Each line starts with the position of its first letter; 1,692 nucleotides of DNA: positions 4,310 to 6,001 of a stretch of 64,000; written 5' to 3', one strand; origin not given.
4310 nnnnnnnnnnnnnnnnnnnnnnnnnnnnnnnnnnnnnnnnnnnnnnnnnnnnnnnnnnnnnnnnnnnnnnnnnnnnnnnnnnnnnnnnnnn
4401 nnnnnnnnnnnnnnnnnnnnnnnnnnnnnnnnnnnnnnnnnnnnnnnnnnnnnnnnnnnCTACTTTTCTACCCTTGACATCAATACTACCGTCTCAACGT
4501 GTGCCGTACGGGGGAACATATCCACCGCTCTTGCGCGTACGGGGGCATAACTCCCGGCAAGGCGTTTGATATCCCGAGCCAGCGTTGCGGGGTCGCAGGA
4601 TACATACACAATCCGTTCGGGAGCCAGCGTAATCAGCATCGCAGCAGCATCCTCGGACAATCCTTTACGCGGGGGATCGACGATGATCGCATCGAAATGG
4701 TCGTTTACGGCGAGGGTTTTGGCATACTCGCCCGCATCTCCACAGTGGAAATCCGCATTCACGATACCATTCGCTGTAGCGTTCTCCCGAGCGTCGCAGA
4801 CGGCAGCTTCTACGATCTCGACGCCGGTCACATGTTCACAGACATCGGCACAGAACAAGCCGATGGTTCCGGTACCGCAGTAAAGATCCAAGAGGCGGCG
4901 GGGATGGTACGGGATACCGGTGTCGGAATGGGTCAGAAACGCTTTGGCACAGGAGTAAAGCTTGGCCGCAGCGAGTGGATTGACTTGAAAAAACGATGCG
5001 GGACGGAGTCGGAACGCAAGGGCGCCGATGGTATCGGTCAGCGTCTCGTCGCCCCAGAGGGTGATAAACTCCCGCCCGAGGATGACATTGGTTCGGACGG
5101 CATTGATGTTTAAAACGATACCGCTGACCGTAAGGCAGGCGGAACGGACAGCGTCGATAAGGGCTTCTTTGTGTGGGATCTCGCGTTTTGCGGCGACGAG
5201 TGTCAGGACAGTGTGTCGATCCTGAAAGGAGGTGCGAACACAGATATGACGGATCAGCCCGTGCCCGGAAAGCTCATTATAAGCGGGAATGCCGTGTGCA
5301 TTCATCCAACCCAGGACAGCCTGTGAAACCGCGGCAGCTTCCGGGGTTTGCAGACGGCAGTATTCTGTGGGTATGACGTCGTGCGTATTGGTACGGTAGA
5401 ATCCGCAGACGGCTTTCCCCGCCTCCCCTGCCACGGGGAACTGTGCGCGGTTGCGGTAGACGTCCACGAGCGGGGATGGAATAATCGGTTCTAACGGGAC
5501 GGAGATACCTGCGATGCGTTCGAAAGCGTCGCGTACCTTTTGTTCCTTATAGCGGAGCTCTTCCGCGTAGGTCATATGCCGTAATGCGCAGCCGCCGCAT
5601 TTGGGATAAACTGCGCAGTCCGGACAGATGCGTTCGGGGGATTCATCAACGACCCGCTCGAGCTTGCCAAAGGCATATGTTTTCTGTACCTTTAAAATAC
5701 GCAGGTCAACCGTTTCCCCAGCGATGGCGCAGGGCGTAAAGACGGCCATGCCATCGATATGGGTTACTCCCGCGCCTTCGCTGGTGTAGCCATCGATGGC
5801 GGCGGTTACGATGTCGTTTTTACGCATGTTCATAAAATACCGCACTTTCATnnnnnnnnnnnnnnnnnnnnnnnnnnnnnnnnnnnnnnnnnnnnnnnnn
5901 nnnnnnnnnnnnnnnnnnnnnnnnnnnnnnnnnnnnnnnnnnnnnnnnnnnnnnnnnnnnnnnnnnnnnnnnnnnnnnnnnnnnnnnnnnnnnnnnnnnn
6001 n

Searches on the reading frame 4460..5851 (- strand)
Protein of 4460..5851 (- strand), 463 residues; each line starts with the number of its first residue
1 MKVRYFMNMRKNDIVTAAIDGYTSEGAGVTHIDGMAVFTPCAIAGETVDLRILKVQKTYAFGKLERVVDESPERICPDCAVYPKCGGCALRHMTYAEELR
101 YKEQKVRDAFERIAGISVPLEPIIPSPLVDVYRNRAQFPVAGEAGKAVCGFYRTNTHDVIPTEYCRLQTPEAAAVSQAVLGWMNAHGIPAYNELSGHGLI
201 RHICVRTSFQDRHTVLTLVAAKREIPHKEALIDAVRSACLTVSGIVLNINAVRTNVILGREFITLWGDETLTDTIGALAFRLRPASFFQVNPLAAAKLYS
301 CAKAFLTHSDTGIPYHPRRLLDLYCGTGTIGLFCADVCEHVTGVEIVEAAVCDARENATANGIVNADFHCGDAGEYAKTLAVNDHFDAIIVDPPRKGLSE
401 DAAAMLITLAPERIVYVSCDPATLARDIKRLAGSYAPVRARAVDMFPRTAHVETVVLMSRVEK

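Call 9: search_protein_families(library=pfam, proteins=[window:4460-5851:-], max_evalue=0.01)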
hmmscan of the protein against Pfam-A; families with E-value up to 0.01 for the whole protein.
window:4460-5851:- (463 aa): 8 families
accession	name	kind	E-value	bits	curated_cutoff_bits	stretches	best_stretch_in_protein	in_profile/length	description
PF05958.17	tRNA_U5-meth_tr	-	7.6e-22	78.2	23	1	229-460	128-356/357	tRNA (Uracil-5-)-methyltransferase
PF13847.12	Methyltransf_31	-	3.7e-11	43.3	27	1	319-392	6-81/145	Methyltransferase domain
PF05175.20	MTS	-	2e-09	37.7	23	1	306-410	24-126/170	Methyltransferase small domain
PF13649.12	Methyltransf_25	-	5.4e-09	37.1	27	1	321-391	2-70/97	Methyltransferase domain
PF03602.21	Cons_hypoth95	-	5.1e-07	30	24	1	316-421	41-154/182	Conserved hypothetical protein 95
PF01938.26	TRAM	-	1.2e-06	28.7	21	1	14-64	7-60/61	TRAM domain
PF08241.18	Methyltransf_11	-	0.00016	22.7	21.2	1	321-390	1-65/95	Methyltransferase domain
PF09445.16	Methyltransf_15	-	0.00039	20.5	22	1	319-399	3-85/165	RNA cap guanine-N2 methyltransferase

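Call 17: find_related_loci(query=window:4460-5851:-, collection=genome_contigs, flank=10000)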
Query window:4460-5851:- (463 aa) in genome_contigs; peptide patterns used: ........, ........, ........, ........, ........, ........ (x = any residue, [..] = any of these).
599 stretches matched a pattern (row limit reached: there are more); 569 encode a relative of the query (tblastn E <= 1e-3); the best 80 are kept; 80 distinct loci.
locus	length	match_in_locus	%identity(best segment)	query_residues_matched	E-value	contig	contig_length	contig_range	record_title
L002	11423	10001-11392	78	1-463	0e+0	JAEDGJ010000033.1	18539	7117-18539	MAG: Clostridiaceae bacterium isolate MAG107 NODE_3004_length_18539_cov_5.329150, whole genome shotgun sequence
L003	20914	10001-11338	48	11-460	6e-133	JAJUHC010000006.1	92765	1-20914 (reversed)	MAG: Clostridiales bacterium isolate bin54 k141_470832_length_92765_cov_83.3033, whole genome shotgun sequence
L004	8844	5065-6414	47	9-462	9e-132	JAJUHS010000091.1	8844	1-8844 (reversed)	MAG: Clostridiales bacterium isolate bin70 k141_430144_length_8844_cov_134.0833, whole genome shotgun sequence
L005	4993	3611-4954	49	8-462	1e-131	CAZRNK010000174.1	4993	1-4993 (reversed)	MAG TPA_asm: uncultured Oscillospiraceae bacterium isolate SRP141132_co7_17 genome assembly, contig: NODE_16858_length_4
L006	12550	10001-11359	49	3-461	3e-130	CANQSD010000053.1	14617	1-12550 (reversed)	MAG: uncultured Oscillospiraceae bacterium isolate Lapin-021__bin36 genome assembly, contig: Lapin-021__NODE_4673_length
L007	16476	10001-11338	49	8-461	2e-130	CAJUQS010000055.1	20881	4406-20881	MAG TPA_asm: uncultured Oscillospiraceae bacterium isolate MGBC163448 genome assembly, contig: MGBC163448.55, whole geno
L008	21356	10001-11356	46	5-461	2e-127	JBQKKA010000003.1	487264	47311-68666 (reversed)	Lawsonibacter sp. LCP25S3_F5 contig00003, whole genome shotgun sequence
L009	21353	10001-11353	47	5-460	2e-126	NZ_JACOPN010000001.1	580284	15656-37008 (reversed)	Flintibacter faecis strain BX5 BX5_ctg001, whole genome shotgun sequence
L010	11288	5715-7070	47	7-462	5e-126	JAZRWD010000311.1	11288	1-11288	MAG: Candidatus Limivicinus sp. isolate T1900044952_TA20190005.MAGScoT_cleanbin_000068 SGB_3707_k141_1592457, whole geno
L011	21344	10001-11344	47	8-460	1e-125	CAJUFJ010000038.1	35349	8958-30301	MAG TPA_asm: uncultured Oscillospiraceae bacterium isolate MGBC131434 genome assembly, contig: MGBC131434.38, whole geno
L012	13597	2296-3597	49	19-460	5e-125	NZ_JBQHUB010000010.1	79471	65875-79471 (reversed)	Pseudoflavonifractor sp. HCP28S3_F10 contig00010, whole genome shotgun sequence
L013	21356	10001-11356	47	4-460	5e-125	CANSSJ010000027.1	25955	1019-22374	MAG TPA_asm: uncultured Firmicutes bacterium isolate SRR15730539_bin.17_metawrap_v1.3_MAG genome assembly, contig: NODE.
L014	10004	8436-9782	45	9-461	1e-124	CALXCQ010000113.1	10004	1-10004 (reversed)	MAG: uncultured Oscillospiraceae bacterium isolate E05__bin171 genome assembly, contig: E05__k127_2450375, whole genome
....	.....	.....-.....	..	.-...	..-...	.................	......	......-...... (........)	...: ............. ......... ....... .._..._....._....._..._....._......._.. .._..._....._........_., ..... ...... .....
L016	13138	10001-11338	48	8-461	3e-124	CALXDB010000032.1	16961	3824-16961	MAG: uncultured Oscillospiraceae bacterium isolate BRZ_AB__bin67 genome assembly, contig: BRZ_AB__NODE_3217_length_16961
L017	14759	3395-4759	44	7-463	4e-124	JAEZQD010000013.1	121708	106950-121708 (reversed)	MAG: Bacillota bacterium isolate OH_CFB_77 k127_835483, whole genome shotgun sequence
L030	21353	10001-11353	45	8-462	2e-122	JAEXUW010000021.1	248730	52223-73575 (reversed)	MAG: Bacillota bacterium isolate OH_HBrB_48 k127_1866235, whole genome shotgun sequence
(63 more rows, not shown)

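Call 22: search_protein_families(library=pfam, proteins=[L017:5083-6216:-, L017:6239-6793:-, L017:6990-8567:-, L017:8564-8980:-, L017:8981-10543:-, L030:11579-13156:+, L030:13224-14792:-, L030:14779-15210:-, L030:15211-16773:-, L004:6688-7581:+], max_evalue=0.001)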
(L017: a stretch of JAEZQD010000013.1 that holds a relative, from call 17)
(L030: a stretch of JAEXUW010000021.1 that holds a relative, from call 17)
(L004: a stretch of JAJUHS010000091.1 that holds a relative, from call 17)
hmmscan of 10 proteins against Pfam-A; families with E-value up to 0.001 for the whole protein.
L017:5083-6216:- (377 aa): 3 families
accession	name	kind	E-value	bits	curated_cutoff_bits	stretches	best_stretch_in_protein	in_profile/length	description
PF00561.26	Abhydrolase_1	-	6.8e-11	42.7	25.8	1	137-338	4-227/245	alpha/beta hydrolase fold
PF12146.15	Hydrolase_4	-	3.7e-06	26.8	27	1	133-351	3-231/239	Serine aminopeptidase, S33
PF12697.13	Abhydrolase_6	-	0.00024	22.3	26.3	1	137-252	2-108/217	Alpha/beta hydrolase family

L017:6239-6793:- (184 aa): 1 family
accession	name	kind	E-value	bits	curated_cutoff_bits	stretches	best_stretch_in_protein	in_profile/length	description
PF00440.29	TetR_N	-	6.5e-13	48.7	24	1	13-57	1-45/47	Bacterial regulatory proteins, tetR family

L017:6990-8567:- (525 aa): 3 families
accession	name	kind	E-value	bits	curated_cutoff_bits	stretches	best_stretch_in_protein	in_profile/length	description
PF00239.26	Resolvase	-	1.1e-33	116.9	23.3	1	32-180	1-144/145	Resolvase, N terminal domain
PF07508.19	Recombinase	-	2.3e-23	82.8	21.1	1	203-308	1-99/102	Recombinase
PF13408.12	Zn_ribbon_recom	-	4.1e-11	43.5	25.3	1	331-391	2-58/58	Recombinase zinc beta ribbon domain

L017:8564-8980:- (138 aa): 1 family
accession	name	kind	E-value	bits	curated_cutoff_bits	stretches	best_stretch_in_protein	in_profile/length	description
PF07508.19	Recombinase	-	2.9e-05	24.7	21.1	1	20-84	2-98/102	Recombinase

L017:8981-10543:- (520 aa): 3 families
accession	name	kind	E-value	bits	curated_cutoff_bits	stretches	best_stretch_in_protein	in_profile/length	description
PF00239.26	Resolvase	-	6.8e-34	117.5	23.3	1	22-170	1-144/145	Resolvase, N terminal domain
PF07508.19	Recombinase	-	5.6e-26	91.2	21.1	1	192-295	2-101/102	Recombinase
PF13408.12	Zn_ribbon_recom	-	7.5e-13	49.1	25.3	1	314-372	1-57/58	Recombinase zinc beta ribbon domain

L030:11579-13156:+ (525 aa): 0 families

L030:13224-14792:- (522 aa): 3 families
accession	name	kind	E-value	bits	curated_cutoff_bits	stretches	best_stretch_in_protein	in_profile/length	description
PF00239.26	Resolvase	-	1.9e-34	119.3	23.3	1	29-177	1-144/145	Resolvase, N terminal domain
PF07508.19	Recombinase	-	6.2e-24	84.6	21.1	1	200-305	1-99/102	Recombinase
PF13408.12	Zn_ribbon_recom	-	7.4e-12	45.9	25.3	1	328-388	2-58/58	Recombinase zinc beta ribbon domain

L030:14779-15210:- (143 aa): 1 family
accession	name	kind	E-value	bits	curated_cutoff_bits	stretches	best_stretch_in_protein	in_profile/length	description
PF07508.19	Recombinase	-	0.0003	21.4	21.1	0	20-85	2-99/102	Recombinase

L030:15211-16773:- (520 aa): 3 families
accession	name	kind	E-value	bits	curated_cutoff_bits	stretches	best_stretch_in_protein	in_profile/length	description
PF00239.26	Resolvase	-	5.4e-33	114.6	23.3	1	22-169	1-143/145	Resolvase, N terminal domain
PF07508.19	Recombinase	-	4.9e-24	85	21.1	1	192-295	2-101/102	Recombinase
PF13408.12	Zn_ribbon_recom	-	1.4e-13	51.5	25.3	1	314-372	1-57/58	Recombinase zinc beta ribbon domain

L004:6688-7581:+ (297 aa): 1 family
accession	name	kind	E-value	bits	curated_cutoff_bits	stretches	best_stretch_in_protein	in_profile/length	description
PF00990.26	GGDEF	-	1.2e-44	152.4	23.8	1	135-294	1-161/161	Diguanylate cyclase, GGDEF domain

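Call 68: find_encoding_contigs(protein=window:4460-5851:-, flank=10000, max_places=10)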
Protein window:4460-5851:- (463 aa): no gene with exactly this product is on record in the collection.

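Call 70: search_protein_families(library=ncbifam, proteins=[L017:8564-8980:-], max_evalue=0.01)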
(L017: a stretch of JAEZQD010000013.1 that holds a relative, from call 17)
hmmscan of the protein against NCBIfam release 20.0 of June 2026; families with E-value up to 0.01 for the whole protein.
L017:8564-8980:- (138 aa): 2 families
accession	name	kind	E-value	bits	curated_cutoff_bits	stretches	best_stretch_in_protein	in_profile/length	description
NF047344.1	SCCmet_CcrA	equivalog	1.6e-06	27.5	700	1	2-91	151-254/442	cassette chromosome recombinase CcrA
TIGR02220.1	phg_TIGR02220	hypoth_equivalog_domain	0.0084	16.5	66.65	0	7-38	34-65/77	phage conserved hypothetical protein, C-terminal domain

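Call 71: search_protein_families(library=phrogs, proteins=[L017:8564-8980:-], max_evalue=0.001)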
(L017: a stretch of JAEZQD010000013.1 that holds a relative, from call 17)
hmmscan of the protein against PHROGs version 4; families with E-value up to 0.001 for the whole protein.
L017:8564-8980:- (138 aa): 2 families
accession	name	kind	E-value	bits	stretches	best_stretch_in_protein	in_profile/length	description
phrog_7701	-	DNA, RNA and nucleotide metabolism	2.1e-54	184.5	1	1-136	1-136/137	DNA invertase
phrog_95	-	integration and excision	1.9e-10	41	1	3-92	243-362/651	integrase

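Call 72: search_protein_families(library=padloc, proteins=[L030:11579-13156:+], max_evalue=0.001)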
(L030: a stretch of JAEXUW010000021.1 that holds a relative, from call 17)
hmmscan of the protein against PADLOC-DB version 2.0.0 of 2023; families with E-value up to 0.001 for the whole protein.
L030:11579-13156:+ (525 aa): 1 family
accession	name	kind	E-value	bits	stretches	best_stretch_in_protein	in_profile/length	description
PDLC04960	PDC-S21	-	6.8e-08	30.3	0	329-383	253-307/336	-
